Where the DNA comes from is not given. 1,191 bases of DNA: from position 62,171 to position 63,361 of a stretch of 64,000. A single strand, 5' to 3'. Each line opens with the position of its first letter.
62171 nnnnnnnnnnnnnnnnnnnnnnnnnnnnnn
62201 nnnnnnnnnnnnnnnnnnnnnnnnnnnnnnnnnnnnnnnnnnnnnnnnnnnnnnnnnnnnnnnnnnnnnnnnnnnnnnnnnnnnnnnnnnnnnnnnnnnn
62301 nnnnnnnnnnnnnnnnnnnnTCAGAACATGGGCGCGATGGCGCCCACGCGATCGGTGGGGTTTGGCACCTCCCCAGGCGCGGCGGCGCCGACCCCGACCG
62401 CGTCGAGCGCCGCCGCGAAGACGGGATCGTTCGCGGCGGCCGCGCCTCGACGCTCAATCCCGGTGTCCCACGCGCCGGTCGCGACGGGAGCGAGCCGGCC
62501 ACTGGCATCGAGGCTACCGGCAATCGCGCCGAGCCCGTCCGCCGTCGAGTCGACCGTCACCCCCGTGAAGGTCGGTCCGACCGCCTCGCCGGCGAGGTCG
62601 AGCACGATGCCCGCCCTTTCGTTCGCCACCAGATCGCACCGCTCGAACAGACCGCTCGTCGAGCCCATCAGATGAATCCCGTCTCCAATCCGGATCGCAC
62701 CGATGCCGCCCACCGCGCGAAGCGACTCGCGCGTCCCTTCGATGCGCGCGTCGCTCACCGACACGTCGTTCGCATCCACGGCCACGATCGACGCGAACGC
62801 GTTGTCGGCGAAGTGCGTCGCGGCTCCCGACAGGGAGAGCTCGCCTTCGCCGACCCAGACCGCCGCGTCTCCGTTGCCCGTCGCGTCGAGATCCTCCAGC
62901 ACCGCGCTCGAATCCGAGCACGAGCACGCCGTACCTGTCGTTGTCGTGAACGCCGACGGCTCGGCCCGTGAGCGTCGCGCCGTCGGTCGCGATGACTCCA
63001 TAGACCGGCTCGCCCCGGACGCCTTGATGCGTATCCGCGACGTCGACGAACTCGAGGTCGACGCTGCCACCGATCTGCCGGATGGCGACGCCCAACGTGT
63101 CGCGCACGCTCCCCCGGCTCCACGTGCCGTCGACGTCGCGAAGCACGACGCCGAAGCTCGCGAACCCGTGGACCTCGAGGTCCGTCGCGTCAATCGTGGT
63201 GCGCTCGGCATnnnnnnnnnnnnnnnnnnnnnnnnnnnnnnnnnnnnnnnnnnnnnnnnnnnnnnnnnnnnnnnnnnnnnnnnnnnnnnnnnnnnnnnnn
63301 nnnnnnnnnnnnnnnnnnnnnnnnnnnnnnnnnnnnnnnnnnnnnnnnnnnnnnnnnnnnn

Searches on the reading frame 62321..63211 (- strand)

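Call 85: search_protein_families(library=pfam, proteins=[window:62321-63211:-], max_evalue=0.001)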
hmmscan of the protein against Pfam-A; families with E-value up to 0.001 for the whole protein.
window:62321-63211:- (296 aa): 1 family
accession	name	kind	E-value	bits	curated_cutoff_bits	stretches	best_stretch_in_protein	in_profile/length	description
PF13229.12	Beta_helix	-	5.6e-05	23.2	25.9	1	100-226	30-141/158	Right handed beta helix region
